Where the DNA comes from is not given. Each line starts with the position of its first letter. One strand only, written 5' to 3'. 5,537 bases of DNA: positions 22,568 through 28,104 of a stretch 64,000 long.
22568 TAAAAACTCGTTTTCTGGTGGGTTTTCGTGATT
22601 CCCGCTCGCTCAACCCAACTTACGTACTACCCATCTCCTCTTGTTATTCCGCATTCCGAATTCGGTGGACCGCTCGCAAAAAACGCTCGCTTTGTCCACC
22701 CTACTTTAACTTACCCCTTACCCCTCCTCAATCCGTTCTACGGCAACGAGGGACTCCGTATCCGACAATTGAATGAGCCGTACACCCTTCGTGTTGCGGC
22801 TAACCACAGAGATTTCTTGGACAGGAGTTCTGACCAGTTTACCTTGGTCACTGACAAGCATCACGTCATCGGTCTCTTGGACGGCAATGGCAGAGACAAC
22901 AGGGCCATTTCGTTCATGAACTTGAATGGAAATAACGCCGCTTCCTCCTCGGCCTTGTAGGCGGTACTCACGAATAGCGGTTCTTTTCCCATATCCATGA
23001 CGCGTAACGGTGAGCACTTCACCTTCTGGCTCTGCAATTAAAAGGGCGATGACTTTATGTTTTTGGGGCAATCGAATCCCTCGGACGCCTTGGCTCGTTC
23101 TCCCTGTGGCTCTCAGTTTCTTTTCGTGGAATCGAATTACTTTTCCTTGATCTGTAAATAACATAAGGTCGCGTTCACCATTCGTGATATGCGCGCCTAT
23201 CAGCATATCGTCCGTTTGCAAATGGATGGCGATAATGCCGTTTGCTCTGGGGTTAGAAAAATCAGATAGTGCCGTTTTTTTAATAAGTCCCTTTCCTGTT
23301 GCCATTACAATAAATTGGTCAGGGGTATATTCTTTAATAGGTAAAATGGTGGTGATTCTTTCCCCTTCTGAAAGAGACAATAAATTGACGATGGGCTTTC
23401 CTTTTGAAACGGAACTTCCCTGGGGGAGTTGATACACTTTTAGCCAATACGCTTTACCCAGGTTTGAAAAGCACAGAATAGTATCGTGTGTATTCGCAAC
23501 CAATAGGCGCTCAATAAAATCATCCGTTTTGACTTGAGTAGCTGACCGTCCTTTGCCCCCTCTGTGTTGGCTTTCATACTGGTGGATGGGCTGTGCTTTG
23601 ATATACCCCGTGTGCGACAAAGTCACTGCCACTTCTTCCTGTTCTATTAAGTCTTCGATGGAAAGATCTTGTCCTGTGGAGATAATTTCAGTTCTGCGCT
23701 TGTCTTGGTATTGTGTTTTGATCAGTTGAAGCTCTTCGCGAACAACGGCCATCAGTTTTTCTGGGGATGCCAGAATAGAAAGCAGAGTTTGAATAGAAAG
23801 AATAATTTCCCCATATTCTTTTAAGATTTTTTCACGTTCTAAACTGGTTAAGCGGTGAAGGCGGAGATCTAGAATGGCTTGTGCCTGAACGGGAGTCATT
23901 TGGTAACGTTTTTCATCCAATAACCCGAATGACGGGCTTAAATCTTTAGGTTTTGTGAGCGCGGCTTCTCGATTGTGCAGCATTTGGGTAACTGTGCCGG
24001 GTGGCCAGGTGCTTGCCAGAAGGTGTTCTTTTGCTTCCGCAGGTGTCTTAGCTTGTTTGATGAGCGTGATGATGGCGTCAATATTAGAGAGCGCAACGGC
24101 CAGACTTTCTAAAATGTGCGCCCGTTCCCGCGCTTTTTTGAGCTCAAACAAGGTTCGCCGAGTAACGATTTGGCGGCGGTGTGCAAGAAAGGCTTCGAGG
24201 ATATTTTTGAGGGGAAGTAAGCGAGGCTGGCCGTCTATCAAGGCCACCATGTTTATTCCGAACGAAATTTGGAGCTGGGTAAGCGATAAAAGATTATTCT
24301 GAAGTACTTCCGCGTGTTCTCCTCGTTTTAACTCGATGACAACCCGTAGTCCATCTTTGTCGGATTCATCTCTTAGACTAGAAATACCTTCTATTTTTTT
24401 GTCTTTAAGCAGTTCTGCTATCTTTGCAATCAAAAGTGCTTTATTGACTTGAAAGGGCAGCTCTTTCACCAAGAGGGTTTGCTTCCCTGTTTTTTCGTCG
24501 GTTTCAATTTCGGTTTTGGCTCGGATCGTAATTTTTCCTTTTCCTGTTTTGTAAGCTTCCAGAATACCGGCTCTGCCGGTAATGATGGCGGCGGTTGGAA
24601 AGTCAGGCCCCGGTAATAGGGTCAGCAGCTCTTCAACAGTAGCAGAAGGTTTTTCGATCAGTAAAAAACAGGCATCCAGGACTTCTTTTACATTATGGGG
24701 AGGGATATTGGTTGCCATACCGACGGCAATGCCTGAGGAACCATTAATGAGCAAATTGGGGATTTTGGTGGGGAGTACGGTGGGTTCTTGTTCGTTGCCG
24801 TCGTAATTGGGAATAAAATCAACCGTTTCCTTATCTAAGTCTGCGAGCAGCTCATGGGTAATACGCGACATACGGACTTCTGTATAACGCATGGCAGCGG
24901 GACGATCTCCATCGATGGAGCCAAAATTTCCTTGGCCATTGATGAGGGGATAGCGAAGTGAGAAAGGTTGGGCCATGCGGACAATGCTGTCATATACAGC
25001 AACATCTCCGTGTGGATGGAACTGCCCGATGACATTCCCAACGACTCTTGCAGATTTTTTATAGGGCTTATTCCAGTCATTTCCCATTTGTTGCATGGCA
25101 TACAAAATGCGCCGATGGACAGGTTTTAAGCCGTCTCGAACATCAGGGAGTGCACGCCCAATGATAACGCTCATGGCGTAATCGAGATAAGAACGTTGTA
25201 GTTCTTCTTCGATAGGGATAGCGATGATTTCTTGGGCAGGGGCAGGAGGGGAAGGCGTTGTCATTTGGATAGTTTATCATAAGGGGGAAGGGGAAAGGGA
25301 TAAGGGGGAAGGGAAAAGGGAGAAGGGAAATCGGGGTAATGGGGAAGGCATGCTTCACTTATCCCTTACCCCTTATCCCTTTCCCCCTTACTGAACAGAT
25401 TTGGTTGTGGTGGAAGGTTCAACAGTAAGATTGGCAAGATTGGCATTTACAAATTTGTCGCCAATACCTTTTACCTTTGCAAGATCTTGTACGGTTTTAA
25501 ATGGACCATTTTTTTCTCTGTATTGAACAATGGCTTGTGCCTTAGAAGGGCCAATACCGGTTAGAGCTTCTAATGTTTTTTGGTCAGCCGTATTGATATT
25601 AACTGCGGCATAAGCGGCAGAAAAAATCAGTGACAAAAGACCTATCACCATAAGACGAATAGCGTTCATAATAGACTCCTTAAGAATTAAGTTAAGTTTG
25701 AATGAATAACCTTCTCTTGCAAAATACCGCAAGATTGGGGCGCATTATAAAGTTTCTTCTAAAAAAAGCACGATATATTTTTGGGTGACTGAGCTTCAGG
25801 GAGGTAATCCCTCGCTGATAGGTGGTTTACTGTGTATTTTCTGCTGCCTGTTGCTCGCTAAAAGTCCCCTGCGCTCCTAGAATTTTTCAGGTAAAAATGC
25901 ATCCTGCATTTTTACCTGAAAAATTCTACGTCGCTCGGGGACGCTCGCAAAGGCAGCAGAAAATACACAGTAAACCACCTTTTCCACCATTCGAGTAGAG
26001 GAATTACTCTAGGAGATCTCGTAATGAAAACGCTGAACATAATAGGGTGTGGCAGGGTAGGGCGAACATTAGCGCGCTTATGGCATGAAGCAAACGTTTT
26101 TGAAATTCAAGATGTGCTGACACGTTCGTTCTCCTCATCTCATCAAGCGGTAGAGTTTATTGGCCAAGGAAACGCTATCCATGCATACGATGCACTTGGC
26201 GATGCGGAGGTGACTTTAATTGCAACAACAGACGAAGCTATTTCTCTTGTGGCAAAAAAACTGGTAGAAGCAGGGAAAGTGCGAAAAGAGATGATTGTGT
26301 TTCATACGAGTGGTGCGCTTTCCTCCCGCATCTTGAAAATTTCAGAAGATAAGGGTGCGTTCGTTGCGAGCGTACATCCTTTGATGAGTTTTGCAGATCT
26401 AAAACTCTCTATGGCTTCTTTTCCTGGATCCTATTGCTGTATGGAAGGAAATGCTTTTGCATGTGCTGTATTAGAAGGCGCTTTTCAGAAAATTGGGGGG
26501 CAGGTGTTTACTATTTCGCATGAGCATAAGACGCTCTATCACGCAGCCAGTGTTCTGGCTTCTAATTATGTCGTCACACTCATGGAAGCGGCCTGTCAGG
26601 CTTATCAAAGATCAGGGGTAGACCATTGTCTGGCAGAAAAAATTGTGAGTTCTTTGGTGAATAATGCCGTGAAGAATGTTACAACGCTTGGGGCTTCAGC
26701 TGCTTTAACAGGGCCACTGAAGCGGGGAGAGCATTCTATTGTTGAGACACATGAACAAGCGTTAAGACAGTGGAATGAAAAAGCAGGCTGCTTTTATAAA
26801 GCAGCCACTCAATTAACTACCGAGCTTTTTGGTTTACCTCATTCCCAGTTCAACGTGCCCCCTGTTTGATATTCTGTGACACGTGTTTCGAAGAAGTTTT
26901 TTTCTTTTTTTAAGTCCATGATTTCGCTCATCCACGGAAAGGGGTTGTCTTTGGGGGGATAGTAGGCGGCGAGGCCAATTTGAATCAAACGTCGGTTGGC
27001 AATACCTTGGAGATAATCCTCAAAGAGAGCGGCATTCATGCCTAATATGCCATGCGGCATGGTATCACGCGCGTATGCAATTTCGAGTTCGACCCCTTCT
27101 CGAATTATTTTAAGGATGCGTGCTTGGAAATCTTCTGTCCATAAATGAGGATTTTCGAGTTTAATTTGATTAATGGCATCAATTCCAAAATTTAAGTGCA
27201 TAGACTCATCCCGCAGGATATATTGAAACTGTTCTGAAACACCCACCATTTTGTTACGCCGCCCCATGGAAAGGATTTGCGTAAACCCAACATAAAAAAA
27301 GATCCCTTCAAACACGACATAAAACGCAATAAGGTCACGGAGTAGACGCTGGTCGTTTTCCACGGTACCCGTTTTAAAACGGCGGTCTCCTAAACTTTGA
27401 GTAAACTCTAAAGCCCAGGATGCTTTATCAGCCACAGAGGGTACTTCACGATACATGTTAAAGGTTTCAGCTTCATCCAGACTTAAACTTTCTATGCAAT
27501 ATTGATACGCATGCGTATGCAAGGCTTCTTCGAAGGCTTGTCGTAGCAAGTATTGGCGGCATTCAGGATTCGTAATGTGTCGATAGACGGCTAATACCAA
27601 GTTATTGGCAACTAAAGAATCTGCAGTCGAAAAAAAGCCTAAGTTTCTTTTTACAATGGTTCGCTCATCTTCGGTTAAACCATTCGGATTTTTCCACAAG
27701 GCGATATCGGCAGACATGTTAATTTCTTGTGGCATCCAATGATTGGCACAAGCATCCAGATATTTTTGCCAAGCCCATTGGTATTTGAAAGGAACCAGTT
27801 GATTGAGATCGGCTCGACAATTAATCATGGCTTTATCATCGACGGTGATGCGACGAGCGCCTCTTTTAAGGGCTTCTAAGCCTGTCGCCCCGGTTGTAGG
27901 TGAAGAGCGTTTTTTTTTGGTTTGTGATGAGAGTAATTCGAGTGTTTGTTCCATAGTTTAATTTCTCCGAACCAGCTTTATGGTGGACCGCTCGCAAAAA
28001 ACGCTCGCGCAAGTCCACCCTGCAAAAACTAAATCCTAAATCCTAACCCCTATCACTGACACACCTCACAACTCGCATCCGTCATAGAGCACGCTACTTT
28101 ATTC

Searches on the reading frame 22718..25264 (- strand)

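Call 11: search_protein_families(library=pfam, proteins=[window:22718-25264:-], max_evalue=0.001)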
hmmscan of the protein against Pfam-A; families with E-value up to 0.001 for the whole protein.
window:22718-25264:- (848 aa): 2 families
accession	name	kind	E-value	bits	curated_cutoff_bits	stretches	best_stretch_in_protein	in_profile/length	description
PF00521.26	DNA_topoisoIV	-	1.7e-159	531.7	31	1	37-513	1-432/432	DNA gyrase/topoisomerase IV, subunit A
PF03989.18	DNA_gyraseA_C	-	7.7e-68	224.2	27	6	699-743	2-46/48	DNA gyrase C-terminal domain, beta-propeller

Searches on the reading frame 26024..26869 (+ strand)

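Call 11: search_protein_families(library=pfam, proteins=[window:26024-26869:+], max_evalue=0.001)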
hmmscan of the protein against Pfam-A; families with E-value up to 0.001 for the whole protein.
window:26024-26869:+ (281 aa): 3 families
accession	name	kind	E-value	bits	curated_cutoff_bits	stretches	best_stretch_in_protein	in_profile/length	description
PF10728.14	DUF2520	-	7.6e-32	110.1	25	1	137-263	2-123/125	Domain of unknown function (DUF2520)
PF10727.15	Rossmann-like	-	5.8e-12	46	23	1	5-119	18-131/131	Rossmann-like domain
PF03807.23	F420_oxidored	-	0.0001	23.2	21.6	1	5-82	3-80/94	NADP oxidoreductase coenzyme F420-dependent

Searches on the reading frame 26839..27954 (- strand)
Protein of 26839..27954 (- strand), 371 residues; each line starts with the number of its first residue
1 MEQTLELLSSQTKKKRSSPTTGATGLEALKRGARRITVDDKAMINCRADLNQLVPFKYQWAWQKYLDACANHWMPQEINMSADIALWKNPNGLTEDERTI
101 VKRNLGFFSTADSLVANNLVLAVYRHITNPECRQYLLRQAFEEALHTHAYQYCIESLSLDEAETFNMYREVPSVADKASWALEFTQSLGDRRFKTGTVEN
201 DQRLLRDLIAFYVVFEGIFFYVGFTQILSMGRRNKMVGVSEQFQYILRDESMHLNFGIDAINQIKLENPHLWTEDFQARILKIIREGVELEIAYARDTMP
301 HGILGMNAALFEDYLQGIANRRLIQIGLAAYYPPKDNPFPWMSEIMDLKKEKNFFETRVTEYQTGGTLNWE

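Call 11: search_protein_families(library=pfam, proteins=[window:26839-27954:-], max_evalue=0.001)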
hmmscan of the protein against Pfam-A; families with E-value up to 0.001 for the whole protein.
window:26839-27954:- (371 aa): 1 family
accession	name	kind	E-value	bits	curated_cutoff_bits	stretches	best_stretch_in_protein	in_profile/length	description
PF00268.27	Ribonuc_red_sm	-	2.1e-91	306.6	33.6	1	51-338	2-281/281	Ribonucleotide reductase, small chain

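Call 13: find_encoding_contigs(protein=window:26839-27951:-, flank=10000, max_places=6)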
Protein window:26839-27951:- (370 aa): no gene with exactly this product is on record in the collection.
